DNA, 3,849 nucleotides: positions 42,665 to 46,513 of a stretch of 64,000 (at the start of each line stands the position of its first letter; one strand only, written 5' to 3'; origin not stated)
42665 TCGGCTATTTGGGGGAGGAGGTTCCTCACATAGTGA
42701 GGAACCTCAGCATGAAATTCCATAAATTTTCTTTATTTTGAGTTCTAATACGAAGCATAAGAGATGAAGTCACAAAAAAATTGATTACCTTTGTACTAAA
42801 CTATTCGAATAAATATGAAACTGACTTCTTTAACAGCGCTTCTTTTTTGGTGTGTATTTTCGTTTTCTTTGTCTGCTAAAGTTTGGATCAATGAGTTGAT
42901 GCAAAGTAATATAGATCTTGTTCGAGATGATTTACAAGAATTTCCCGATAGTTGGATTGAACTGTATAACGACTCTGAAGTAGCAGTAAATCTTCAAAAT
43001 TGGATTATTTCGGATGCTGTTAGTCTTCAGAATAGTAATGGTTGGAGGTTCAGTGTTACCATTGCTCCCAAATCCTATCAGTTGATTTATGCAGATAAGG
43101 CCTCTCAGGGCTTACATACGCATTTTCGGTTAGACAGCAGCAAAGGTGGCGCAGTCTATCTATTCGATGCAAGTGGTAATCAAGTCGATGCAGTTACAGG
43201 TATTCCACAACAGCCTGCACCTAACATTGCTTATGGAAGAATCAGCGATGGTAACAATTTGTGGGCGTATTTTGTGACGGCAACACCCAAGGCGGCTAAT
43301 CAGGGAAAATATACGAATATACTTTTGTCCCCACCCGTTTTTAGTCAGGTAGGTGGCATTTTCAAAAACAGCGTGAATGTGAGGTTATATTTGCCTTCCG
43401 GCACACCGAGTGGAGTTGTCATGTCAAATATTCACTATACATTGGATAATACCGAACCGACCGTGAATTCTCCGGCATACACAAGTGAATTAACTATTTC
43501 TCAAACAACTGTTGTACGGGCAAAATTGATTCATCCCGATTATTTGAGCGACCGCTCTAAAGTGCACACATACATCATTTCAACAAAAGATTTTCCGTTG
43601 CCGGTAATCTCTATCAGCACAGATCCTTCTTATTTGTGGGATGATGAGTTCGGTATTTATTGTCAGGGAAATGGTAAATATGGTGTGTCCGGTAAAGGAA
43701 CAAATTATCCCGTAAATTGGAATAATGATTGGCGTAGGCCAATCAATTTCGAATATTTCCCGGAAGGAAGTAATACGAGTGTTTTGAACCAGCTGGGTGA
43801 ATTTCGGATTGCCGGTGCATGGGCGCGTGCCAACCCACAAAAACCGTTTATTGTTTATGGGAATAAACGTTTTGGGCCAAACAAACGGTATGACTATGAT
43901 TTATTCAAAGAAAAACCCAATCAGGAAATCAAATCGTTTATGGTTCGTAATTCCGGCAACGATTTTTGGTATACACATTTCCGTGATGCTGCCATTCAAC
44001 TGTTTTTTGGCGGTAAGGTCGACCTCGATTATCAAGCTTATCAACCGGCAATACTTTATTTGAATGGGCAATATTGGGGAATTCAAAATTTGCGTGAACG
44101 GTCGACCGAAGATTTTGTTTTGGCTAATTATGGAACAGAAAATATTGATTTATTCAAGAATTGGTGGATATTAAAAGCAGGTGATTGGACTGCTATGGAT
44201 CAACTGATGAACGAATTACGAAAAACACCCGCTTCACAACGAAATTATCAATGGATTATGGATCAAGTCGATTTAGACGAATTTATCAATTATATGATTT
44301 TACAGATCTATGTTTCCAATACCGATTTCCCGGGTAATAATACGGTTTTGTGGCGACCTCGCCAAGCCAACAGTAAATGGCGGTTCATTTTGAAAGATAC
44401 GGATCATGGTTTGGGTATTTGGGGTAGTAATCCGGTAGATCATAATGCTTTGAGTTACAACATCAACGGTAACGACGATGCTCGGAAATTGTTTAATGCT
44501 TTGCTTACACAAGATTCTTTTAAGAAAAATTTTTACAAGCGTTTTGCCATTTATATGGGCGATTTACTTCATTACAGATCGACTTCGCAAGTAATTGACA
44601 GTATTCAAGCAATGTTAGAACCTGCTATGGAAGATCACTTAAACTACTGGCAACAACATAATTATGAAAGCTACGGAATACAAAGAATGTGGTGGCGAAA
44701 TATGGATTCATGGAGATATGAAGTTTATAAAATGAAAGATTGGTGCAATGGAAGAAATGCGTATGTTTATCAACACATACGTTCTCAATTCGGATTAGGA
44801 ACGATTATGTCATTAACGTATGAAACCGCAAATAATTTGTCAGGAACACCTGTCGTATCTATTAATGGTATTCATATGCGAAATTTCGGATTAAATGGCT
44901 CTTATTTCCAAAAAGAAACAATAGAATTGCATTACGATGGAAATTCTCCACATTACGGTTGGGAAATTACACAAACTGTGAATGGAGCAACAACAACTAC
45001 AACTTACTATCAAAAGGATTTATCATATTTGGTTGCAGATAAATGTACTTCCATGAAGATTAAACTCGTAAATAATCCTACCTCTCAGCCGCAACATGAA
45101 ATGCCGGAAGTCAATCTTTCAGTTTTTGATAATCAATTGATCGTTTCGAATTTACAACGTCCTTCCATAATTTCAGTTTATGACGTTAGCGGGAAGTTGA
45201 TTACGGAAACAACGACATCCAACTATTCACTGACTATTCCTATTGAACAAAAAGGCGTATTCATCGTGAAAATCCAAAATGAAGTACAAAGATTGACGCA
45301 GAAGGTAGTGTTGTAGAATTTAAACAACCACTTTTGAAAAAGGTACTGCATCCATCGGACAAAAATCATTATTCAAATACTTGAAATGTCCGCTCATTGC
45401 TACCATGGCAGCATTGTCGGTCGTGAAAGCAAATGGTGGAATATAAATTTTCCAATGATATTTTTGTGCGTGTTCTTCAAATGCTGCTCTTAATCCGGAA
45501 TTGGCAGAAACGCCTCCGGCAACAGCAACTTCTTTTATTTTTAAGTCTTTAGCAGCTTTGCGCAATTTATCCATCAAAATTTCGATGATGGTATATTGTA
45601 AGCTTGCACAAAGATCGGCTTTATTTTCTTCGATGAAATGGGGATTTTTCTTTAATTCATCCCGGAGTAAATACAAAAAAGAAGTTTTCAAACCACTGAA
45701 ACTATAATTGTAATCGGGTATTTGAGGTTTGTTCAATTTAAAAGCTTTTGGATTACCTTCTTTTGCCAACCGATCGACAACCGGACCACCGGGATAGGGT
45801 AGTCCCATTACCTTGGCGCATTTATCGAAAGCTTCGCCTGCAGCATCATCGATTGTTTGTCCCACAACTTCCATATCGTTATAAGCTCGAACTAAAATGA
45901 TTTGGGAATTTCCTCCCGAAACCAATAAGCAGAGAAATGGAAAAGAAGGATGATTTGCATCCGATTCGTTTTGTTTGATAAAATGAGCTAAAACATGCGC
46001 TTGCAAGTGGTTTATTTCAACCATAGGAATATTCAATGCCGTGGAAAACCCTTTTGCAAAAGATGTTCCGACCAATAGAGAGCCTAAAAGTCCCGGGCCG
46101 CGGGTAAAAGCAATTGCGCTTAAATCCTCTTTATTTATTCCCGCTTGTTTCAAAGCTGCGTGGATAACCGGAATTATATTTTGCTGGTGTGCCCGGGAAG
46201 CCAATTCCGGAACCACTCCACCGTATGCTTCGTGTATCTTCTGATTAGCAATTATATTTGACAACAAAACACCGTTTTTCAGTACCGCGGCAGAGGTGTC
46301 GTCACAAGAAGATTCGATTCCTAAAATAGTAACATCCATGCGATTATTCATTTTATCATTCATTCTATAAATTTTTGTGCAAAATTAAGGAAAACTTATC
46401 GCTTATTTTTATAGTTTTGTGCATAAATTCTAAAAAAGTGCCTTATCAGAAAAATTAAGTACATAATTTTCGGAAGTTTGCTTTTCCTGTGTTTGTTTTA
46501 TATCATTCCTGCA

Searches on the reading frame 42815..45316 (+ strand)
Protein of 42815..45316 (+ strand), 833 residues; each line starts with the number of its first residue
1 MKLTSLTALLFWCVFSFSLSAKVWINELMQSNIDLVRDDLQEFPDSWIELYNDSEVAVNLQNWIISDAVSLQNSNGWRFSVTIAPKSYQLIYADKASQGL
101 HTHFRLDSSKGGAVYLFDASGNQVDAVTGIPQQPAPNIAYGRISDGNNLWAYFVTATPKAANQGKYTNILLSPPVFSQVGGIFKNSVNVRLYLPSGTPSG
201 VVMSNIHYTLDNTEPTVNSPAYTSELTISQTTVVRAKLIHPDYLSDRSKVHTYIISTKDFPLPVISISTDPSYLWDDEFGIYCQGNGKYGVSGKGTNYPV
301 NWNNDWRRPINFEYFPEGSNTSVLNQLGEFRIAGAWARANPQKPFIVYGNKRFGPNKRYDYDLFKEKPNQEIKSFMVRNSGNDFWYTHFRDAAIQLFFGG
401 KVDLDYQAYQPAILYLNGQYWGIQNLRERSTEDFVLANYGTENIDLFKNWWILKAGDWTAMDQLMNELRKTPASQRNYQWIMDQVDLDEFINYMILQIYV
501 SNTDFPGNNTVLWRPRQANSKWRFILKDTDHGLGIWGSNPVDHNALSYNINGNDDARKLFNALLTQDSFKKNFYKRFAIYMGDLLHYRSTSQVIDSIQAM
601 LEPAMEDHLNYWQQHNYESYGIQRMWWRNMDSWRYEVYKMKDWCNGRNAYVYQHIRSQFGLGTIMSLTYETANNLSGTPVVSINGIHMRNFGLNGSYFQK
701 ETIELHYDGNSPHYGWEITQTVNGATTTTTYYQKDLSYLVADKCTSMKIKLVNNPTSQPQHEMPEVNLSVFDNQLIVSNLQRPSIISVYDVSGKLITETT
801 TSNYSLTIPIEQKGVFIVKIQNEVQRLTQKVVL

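Call 4: search_protein_families(library=pfam, proteins=[window:42815-45316:+], max_evalue=0.01)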
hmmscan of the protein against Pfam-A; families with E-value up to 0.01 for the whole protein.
window:42815-45316:+ (833 aa): 5 families
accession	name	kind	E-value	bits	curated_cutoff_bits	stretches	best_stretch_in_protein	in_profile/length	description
PF08757.17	CotH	-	4.2e-37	128.8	23.8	1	331-651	2-322/322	CotH kinase protein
PF00932.25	LTD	-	2e-12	47.9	34.3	1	21-128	6-106/109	Lamin Tail Domain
PF13290.12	CHB_HEX_C_1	-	1.7e-10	41.1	22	1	182-243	5-60/67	Chitobiase/beta-hexosaminidase C-terminal domain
PF13287.12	Fn3_assoc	-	2.7e-08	34.2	23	1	204-245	10-51/59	Fn3 associated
PF18962.6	Por_Secre_tail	-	8.1e-06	26.5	27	1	773-832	16-74/75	Secretion system C-terminal sorting domain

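Call 119: search_protein_families(library=padloc, proteins=[window:42815-45316:+], max_evalue=0.001)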
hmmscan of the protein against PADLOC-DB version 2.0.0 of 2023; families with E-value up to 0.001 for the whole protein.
window:42815-45316:+ (833 aa): 0 families

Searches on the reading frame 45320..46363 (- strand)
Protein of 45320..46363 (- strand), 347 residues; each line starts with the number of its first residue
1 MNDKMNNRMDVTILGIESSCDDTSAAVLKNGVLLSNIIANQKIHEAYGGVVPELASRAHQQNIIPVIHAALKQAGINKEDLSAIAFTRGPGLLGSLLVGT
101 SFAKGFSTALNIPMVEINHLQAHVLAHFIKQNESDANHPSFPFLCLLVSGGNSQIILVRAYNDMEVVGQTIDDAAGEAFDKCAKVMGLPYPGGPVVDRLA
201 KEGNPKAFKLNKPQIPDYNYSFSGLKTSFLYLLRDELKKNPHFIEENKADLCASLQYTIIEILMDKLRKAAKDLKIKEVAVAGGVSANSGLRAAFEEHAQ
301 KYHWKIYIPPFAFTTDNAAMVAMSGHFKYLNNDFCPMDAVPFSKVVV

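Call 11: search_protein_families(library=pfam, proteins=[window:45320-46363:-], max_evalue=0.0001)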
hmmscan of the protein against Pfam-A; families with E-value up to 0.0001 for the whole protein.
window:45320-46363:- (347 aa): 3 families
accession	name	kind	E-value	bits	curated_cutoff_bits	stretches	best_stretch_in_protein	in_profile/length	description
PF00814.31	TsaD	-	8.2e-95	317.9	24.8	1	33-322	2-263/264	tRNA N6-adenosine threonylcarbamoyltransferase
PF02543.21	Carbam_trans_N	-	5e-06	26.6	24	0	225-313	251-336/346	Carbamoyltransferase N-terminus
PF22521.2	HypF_C_2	-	5.1e-06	26.9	27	1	245-309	163-227/241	Carbamoyltransferase, Kae1-like Domain, second subdomain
